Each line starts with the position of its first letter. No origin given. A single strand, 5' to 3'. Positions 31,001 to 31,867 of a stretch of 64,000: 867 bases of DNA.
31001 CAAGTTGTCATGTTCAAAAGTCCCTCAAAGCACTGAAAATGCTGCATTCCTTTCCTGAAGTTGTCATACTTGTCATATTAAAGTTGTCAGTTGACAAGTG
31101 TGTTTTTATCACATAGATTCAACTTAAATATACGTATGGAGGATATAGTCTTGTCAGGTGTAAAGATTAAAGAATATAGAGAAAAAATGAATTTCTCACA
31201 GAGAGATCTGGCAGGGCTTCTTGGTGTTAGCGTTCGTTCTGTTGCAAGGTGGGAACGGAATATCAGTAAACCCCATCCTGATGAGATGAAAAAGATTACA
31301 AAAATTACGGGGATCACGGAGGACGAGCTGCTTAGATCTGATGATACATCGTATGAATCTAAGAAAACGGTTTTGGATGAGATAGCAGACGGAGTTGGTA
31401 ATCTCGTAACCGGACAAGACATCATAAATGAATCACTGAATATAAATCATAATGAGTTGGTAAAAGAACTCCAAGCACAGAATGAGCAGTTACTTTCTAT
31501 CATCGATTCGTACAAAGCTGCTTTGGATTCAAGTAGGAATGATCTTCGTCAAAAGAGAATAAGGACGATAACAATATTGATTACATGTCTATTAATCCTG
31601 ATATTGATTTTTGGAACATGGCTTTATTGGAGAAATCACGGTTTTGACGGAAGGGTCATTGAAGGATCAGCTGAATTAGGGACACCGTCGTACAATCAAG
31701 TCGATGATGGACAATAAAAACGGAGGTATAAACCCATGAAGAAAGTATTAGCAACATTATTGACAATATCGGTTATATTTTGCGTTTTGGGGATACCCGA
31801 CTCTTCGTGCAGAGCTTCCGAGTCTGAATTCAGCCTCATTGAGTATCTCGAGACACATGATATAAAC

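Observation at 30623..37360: AT-rich accessory cluster bracketed by two paralogous membrane-anchored XRE regulators that share an external C-terminal tail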

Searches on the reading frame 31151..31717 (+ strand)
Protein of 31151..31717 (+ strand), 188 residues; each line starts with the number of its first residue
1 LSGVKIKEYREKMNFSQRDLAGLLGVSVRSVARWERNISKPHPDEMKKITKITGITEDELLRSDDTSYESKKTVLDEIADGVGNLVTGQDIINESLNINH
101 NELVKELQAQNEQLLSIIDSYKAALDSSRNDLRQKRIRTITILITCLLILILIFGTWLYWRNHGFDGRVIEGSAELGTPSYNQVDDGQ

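Call 3: search_protein_families(library=pfam, proteins=[window:31151-31717:+], max_evalue=0.1)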
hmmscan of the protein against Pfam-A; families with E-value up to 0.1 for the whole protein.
window:31151-31717:+ (188 aa): 16 families
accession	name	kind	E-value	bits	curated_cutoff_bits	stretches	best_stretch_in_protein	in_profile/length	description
PF01381.28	HTH_3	-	8.1e-15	55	23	1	6-60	1-55/55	Helix-turn-helix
PF12844.13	HTH_19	-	3.4e-08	33.7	30.2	1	5-62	3-60/64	Helix-turn-helix domain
PF13560.12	HTH_31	-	8.4e-07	29.6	27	1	3-60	3-61/64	Helix-turn-helix domain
PF13443.12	HTH_26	-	0.00031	21.3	22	1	5-62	1-59/63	Cro/C1-type HTH DNA-binding domain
PF15731.11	MqsA_antitoxin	-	0.00085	19.9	30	1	3-49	71-117/131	Antitoxin component of bacterial toxin-antitoxin system, MqsA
PF07022.19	Phage_CI_repr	-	0.0033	18.2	22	1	11-68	8-65/65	Bacteriophage CI repressor helix-turn-helix domain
PF13518.12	HTH_28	-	0.0077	16.7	25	1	14-36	12-34/52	Helix-turn-helix domain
PF13384.12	HTH_23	-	0.01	16.1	24.6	1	14-36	17-39/50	Homeodomain-like domain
PF15070.11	GOLGA2L5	-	0.01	15.2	29.2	1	68-136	191-261/520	Putative golgin subfamily A member 2-like protein 5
PF25785.1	TPR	-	0.012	16.3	27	1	71-127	52-107/110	Nucleoprotein TPR-like domain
PF03836.20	RasGAP_C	-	0.019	15.5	26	1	73-136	29-91/137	RasGAP C-terminus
PF13730.12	HTH_36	-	0.037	14.3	25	0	14-34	25-45/55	Helix-turn-helix domain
PF20432.4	Xre-like-HTH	-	0.038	14.7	25.8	0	11-35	20-43/63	Antitoxin Xre-like helix-turn-helix domain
PF06398.17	Pex24p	-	0.046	13.2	26.8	1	104-161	110-167/358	Integral peroxisomal membrane peroxin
PF13545.12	HTH_Crp_2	-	0.061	13.7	27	0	11-33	19-41/70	Crp-like helix-turn-helix domain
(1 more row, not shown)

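Call 4: search_protein_families(library=ncbifam, proteins=[window:31151-31717:+], max_evalue=0.1)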
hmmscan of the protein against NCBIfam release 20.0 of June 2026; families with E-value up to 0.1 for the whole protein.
window:31151-31717:+ (188 aa): 17 families
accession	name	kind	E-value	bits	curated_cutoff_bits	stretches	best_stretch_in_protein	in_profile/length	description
NF041951.1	phage_RstR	subfamily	1.3e-11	44.7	80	1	5-73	6-74/108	RstR family transcriptional repressor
NF007257.0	PRK09706.1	subfamily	2.3e-07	30.7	101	1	3-65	7-69/135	transcriptional repressor DicA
TIGR03830.1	CxxCG_CxxCG_HTH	subfamily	3.1e-07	30.2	61.8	1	2-43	66-107/127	type II TA system antitoxin MqsA family protein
TIGR00270.2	TIGR00270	equivalog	7.7e-06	25.8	110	1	5-67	79-141/159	multiprotein bridging factor aMBF1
NF003162.0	PRK04140.1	equivalog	8.8e-06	25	263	1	3-52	128-177/317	transcriptional regulator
TIGR03070.1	couple_hipB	subfamily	1.9e-05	24.5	71.65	1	3-35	4-36/58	type II toxin-antitoxin system Y4mF family antitoxin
NF052239.1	antitox_spr1629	equivalog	6.3e-05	22.2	335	1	3-141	4-146/377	spr1629 family repressor/antitoxin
NF041265.1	NadS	equivalog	0.00011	22.5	60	1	6-45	35-74/94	NadS family protein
NF047948.1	male_kill_WMK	equivalog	0.00012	21.6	300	1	3-78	164-239/300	WO male-killing family protein Wmk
NF007481.0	PRK10072.1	equivalog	0.00032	21.1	110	1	6-50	38-82/96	HTH-type transcriptional regulator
NF040522.1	VC1465_fam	subfamily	0.00039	20.5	70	1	6-39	1-34/111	VC1465 family Xer recombination activation factor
NF041575.1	antitoxPezA_Strep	equivalog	0.0023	17.9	290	1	1-49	1-49/158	type II toxin-antitoxin system antitoxin PezA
NF049845.1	Xre_ParS_antitoxin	subfamily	0.0039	17.3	90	1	6-57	7-58/112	type II RES/Xre toxin-antitoxin system antitoxin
NF007408.0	PRK09943.1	equivalog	0.012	15.2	211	1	3-74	9-79/185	HTH-type transcriptional regulator PuuR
NF038139.1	Reg_Aceta_RamB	equivalog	0.016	13.8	700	1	3-118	4-110/465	acetate metabolism transcriptional regulator RamB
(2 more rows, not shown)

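Call 9: find_homologous_proteins(query=window:31151-31717:+, max_evalue=0.001)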
Query window:31151-31717:+ (188 aa): 12 proteins with E <= 0.001 among 176 candidates.
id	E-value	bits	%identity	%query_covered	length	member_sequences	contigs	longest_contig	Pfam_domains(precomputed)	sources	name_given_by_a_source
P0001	4.5e-117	406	99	100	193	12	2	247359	PF12844.14,PF01381.29,PF13560.13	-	-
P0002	2.7e-87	309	75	99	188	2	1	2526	PF12844.14,PF01381.29,PF13560.13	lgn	-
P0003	2.5e-86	306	74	99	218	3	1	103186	PF12844.14,PF01381.29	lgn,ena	-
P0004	6.9e-63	230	59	100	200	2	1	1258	PF12844.14,PF01381.29,PF13560.13,PF13443.13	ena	-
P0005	5.3e-62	227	58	100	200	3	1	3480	PF12844.14,PF01381.29,PF13560.13,PF13443.13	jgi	-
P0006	4.6e-51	191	49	100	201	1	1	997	PF12844.14,PF01381.29,PF13560.13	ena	-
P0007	2.5e-41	160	47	99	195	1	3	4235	PF12844.14,PF01381.29,PF13560.13,PF13443.13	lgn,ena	-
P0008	5.6e-41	159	46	99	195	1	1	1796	PF12844.14,PF01381.29,PF13560.13,PF13443.13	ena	-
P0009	1.0e-40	158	46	99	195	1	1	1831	PF12844.14,PF01381.29,PF13560.13,PF13443.13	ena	-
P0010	7.6e-40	155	47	99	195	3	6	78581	PF12844.14,PF01381.29,PF13560.13,PF13443.13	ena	-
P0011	2.8e-31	127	36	99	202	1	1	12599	PF12844.14,PF01381.29,PF13560.13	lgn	-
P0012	2.4e-30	124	43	84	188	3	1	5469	PF12844.14,PF01381.29,PF13560.13,PF13443.13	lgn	-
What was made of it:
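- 12 clusters at 90% identity (call 9).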

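Call 12: find_encoding_contigs(protein=P0003, flank=10000, max_places=3)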
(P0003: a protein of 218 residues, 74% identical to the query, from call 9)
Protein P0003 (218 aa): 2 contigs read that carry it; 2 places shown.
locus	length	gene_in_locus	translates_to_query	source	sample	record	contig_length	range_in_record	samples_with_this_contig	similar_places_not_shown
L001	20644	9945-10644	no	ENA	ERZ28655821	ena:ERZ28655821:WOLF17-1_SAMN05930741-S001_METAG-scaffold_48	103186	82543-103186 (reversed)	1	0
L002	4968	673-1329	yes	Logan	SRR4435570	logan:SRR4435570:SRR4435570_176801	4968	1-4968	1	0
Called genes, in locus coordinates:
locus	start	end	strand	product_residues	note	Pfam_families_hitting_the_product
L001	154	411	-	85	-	-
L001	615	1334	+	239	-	PF04298:Zn_peptidase_2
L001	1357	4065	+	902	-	PF06165:GH94_b-supersand (weak), PF17167:Glyco_hydro_94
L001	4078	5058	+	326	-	PF12146:Hydrolase_4, PF00561:Abhydrolase_1, PF12697:Abhydrolase_6 (weak)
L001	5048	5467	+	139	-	PF13279:4HBT_2, PF03061:4HBT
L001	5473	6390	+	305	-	PF00890:FAD_binding_2 (faint), PF01134:GIDA (faint), PF01266:DAO (faint), PF01946:Thi4 (faint), PF07992:Pyr_redox_2, PF12831:FAD_oxidored (weak), PF13738:Pyr_redox_3, PF00070:Pyr_redox, +1 more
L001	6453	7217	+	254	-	PF13240:Zn_Ribbon_1 (weak)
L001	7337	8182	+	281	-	PF13240:Zn_Ribbon_1 (weak)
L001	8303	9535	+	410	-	PF00579:tRNA-synt_1b, PF22421:SYY_C-terminal, PF01479:S4 (faint)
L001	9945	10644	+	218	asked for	PF12844:HTH_19 (weak), PF01381:HTH_3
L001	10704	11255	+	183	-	-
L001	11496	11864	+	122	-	-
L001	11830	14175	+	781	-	PF13416:SBP_bac_8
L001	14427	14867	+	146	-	-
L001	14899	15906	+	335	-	-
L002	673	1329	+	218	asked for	PF12844:HTH_19 (weak), PF01381:HTH_3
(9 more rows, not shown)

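Call 13: find_encoding_contigs(protein=P0010, flank=10000, max_places=4)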
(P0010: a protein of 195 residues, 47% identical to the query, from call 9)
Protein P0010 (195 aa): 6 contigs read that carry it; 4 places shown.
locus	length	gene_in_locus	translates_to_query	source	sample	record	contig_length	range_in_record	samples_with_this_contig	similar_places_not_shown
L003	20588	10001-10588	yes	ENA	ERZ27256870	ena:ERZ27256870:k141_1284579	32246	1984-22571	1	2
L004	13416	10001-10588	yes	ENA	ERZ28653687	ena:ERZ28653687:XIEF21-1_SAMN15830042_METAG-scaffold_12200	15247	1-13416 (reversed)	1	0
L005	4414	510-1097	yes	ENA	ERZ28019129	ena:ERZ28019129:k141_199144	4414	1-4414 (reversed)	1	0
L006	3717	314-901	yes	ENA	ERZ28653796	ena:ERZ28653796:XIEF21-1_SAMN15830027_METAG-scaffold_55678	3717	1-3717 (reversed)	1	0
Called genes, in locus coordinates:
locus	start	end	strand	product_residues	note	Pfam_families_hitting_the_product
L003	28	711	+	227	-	PF00072:Response_reg, PF00486:Trans_reg_C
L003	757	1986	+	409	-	PF00512:HisKA, PF02518:HATPase_c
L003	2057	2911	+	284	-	-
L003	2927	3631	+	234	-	PF00072:Response_reg, PF00486:Trans_reg_C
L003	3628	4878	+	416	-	PF00512:HisKA, PF02518:HATPase_c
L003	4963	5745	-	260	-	PF12146:Hydrolase_4, PF00561:Abhydrolase_1, PF12697:Abhydrolase_6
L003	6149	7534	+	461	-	-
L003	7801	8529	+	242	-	PF00072:Response_reg, PF04397:LytTR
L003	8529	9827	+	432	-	PF14501:HATPase_c_5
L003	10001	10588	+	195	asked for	PF01381:HTH_3, PF12844:HTH_19, PF13443:HTH_26 (weak), PF13560:HTH_31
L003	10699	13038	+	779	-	PF13416:SBP_bac_8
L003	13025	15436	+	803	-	-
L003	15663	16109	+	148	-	-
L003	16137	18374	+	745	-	-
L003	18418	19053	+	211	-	-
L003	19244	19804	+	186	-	PF08281:Sigma70_r4_2 (weak)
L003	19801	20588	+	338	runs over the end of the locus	-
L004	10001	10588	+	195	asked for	PF01381:HTH_3, PF12844:HTH_19, PF13443:HTH_26 (weak), PF13560:HTH_31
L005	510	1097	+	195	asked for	PF01381:HTH_3, PF12844:HTH_19, PF13443:HTH_26 (weak), PF13560:HTH_31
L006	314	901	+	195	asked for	PF01381:HTH_3, PF12844:HTH_19, PF13443:HTH_26 (weak), PF13560:HTH_31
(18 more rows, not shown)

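Call 26: search_protein_representatives(alignment_id=A1)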
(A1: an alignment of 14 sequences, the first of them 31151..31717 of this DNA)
Query: 14 sequences, 198 profile positions. Proteins with E-value up to 0.001 (for the whole library): 88920; up to 1e-10: 2317; up to 1e-30: 49. The best 150 are listed.
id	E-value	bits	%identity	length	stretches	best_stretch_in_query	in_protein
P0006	1.8e-79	282.3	-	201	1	1-198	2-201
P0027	1.1e-70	253.6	-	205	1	1-196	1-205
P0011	1.9e-69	249.6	-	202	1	1-197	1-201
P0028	1.7e-68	246.4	-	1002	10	4-83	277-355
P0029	2.2e-68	246.1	-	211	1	1-198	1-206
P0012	5.4e-68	244.8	-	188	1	1-195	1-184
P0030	1.8e-67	243.1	-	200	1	1-197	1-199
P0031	3.0e-66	239.1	-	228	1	1-198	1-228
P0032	4.0e-62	225.7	-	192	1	1-197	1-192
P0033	2.8e-60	219.7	-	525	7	2-57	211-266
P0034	2.7e-58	213.2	-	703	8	4-85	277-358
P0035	4.3e-57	209.2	-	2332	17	3-66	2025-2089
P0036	8.1e-57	208.4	-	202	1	1-197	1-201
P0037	1.2e-56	207.8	-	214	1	1-197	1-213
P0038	2.3e-53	197.1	-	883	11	3-71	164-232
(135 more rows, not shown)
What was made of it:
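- About 16 full-length clusters at 50% identity among 1.84e9 proteins (call 26).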

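Call 48: search_protein_families(library=padloc, proteins=[window:31151-31717:+], max_evalue=0.01)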
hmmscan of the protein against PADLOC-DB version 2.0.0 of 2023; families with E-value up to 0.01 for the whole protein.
window:31151-31717:+ (188 aa): 15 families
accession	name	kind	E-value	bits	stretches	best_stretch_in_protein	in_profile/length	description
PDLC04775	PDC-M69A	-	5.6e-07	28.1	1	3-72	9-78/113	-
PDLC04142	capH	-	6.5e-07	28.4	1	3-67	8-72/103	capH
PDLC02926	HTH_VI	-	1.6e-05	23.1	1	4-65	4-65/92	-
PDLC03951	RmrA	-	1.6e-05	22.1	1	4-64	11-70/400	-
PDLC03665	Control_protein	-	2.2e-05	22.6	1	3-65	10-73/77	control protein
PDLC03949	RmrA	-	3.8e-05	20.7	1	7-64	8-65/363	-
PDLC03952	RmrA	-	5.9e-05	20.1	1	5-51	26-72/395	-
PDLC03956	RmrA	-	6.5e-05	20.2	1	15-67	23-75/399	-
PDLC03954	RmrA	-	6.9e-05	19.9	1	2-70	11-79/380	-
PDLC04133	mad1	-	0.00012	20.3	1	11-36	2-27/60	mads_1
PDLC03947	RmrA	-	0.00014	18.8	1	4-54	14-64/383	-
PDLC03945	RmrA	-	0.00031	18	1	3-140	4-145/394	-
PDLC03669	Control_protein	-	0.00054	18.2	1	7-49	15-57/96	control protein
PDLC03944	RmrA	-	0.0038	14.3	1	3-70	8-75/384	-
PDLC03948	RmrA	-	0.0049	13.8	1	4-53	11-60/397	-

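Call 49: search_protein_families(library=phrogs, proteins=[window:31151-31717:+], max_evalue=0.01)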
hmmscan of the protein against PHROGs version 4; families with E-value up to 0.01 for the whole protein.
window:31151-31717:+ (188 aa): 24 families
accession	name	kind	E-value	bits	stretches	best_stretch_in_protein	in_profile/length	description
phrog_3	-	transcription regulation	1.2e-11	46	1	3-100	90-185/430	transcriptional repressor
phrog_8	-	transcription regulation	1.5e-11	45.3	1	5-95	80-150/346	transcriptional regulator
phrog_4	-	transcription regulation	6.4e-11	42.9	1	5-92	140-205/400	transcriptional repressor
phrog_2967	-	transcription regulation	6e-09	36.8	1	5-74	14-78/225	transcriptional regulator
phrog_2104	-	unknown function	3.6e-08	34.5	1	4-50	42-88/103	-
phrog_2439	-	transcription regulation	9.4e-08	32.3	1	2-73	8-78/367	transcriptional regulator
phrog_5119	-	unknown function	3.1e-06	28.1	1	1-41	53-96/152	-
phrog_6962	-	unknown function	4.3e-06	27.9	1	1-37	1-37/73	-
phrog_8898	-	unknown function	1.7e-05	25.5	1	4-44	4-43/70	-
phrog_7241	-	transcription regulation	1.9e-05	25.7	1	6-61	66-121/122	transcriptional regulator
phrog_1373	-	transcription regulation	2.3e-05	25.4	1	5-56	67-118/166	transcriptional regulator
phrog_38149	-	unknown function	2.6e-05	25.3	1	3-51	10-58/190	-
phrog_2328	-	transcription regulation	2.7e-05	25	1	7-57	21-71/128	transcriptional repressor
phrog_7950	-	transcription regulation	5.1e-05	24.2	1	5-40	11-46/68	transcriptional repressor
phrog_4779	-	transcription regulation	0.00011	23.7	0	4-36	5-37/98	transcriptional regulator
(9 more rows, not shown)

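Call 55: find_encoding_contigs(protein=P0011, flank=10000, max_places=2)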
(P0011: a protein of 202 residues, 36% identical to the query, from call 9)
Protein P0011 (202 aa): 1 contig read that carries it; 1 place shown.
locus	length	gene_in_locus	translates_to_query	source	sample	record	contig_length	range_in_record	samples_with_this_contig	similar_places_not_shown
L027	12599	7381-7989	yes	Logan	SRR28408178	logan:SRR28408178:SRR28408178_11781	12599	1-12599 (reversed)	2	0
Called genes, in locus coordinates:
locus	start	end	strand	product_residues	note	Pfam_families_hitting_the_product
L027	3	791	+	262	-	?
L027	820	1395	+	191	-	PF00156:Pribosyltran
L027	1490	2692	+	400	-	PF02608:Bmp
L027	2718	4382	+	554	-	PF13476:AAA_23 (weak), PF00005:ABC_tran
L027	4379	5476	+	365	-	PF02653:BPD_transp_2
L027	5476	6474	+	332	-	PF02653:BPD_transp_2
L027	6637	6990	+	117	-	-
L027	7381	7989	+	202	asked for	PF01381:HTH_3, PF12844:HTH_19, PF13560:HTH_31 (weak)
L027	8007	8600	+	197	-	-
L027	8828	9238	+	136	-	-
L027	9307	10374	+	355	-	-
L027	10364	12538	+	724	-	-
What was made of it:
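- L027, with a regulator only 36% identical, repeats the full gene order (call 55).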

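Call 56: find_encoding_contigs(protein=P0012, flank=10000, max_places=2)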
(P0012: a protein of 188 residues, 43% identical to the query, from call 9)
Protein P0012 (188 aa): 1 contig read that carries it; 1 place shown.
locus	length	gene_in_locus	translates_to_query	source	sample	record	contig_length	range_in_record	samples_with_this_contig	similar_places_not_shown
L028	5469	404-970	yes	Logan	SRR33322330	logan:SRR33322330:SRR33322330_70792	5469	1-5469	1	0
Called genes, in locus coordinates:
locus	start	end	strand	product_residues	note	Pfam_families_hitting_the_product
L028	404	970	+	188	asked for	PF01381:HTH_3, PF12844:HTH_19 (weak), PF13443:HTH_26 (faint), PF13560:HTH_31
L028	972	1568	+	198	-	-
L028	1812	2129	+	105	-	-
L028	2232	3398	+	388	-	PF12704:MacB_PCD (weak)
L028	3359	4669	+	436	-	PF12704:MacB_PCD (weak)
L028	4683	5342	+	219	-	PF00005:ABC_tran, PF02463:SMC_N (faint), PF13304:AAA_21 (faint)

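Call 59: search_protein_families(library=pfam, proteins=[L028:972-1568:+, L028:1812-2129:+, L027:8007-8600:+, L027:8828-9238:+, L027:9307-10374:+], max_evalue=1)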
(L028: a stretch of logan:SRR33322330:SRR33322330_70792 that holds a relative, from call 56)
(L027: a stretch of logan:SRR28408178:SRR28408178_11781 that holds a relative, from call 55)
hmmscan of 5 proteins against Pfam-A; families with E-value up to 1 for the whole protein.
L028:972-1568:+ (198 aa): 2 families
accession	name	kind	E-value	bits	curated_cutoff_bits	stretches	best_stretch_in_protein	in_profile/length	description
PF24318.1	DUF7490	-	0.063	13.4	27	1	67-103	63-99/106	Domain of unknown function (DUF7490)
PF09244.16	Suc_Porlyase_C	-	0.15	13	23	0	126-158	17-46/67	Sucrose phosphorylase, C-terminal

L028:1812-2129:+ (105 aa): 2 families
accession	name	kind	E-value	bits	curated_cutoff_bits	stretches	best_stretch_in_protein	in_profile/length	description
PF17597.7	DUF5493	-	0.025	15.3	27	1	8-42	27-61/82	Family of unknown function (DUF5493)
PF24925.1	DUF7746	-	0.09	13.4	27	1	53-88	39-74/85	Domain of unknown function (DUF7746)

L027:8007-8600:+ (197 aa): 0 families

L027:8828-9238:+ (136 aa): 0 families

L027:9307-10374:+ (355 aa): 2 families
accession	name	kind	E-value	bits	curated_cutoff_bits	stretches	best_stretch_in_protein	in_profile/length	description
PF24295.1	DUF7480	-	0.14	12.9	27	0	228-257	3-32/100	Domain of unknown function (DUF7480)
PF19349.4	DUF5927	-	0.14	11.6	27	0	32-102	101-176/300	Family of unknown function (DUF5927)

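Call 92: search_solved_structures(query=A3, max_evalue=0.01, show_alignments=0)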
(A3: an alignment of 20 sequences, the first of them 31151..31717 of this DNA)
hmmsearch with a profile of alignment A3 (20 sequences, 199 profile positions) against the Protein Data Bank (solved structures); distinct sequences matched with E-value up to 0.01: 48.
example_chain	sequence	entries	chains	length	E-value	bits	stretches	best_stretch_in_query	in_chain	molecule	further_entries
1b0n_A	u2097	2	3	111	1.3e-10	44.5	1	1-69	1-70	PROTEIN (SINR PROTEIN) | HTH-TYPE TRANSCRIPTIONAL REGULATOR SINR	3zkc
5tn0_A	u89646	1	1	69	1.3e-10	44.5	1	1-66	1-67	HTH-type transcriptional regulator SinR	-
3qq6_A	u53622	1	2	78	2e-10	43.8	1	1-66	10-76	HTH-type transcriptional regulator sinR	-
1adr_A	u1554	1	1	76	2.3e-10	43.7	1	1-65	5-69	P22 C2 REPRESSOR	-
3jxb_C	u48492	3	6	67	4.4e-10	42.8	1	1-62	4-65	Repressor protein C2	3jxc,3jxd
2r1j_L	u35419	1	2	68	4.6e-10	42.7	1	1-62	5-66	Repressor protein C2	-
2mez_A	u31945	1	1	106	7.3e-10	42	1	5-72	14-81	Multiprotein Bridging Factor (MBP-like)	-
8tac_A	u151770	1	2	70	1.8e-09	40.7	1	2-55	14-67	DBP48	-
2xiu_A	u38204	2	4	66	1.1e-08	38.2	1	1-60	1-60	CYLR2 | CYLR2 SYNONYM CYTOLYSIN REPRESSOR 2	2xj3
1utx_A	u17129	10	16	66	2.2e-08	37.2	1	1-59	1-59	CYLR2 | cytolysin regulator 2 | PUTATIVE TRANSCRIPTION REGULATOR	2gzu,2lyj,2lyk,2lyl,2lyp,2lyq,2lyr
9k3w_A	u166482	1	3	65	2.8e-08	36.9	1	4-64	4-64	Transcriptional regulator, PbsX family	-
2p5t_A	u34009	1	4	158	2.9e-08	36.8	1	1-90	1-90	Putative transcriptional regulator PezA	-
7t8i_A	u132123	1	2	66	2e-07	34.1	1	2-61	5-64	Phage element (ICEBs1)transcriptional regulator (Xre family)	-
9sf2_A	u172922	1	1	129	1.7e-06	31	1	3-74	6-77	Transcriptional regulator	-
3bs3_A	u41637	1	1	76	2.1e-06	30.7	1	4-62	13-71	Putative DNA-binding protein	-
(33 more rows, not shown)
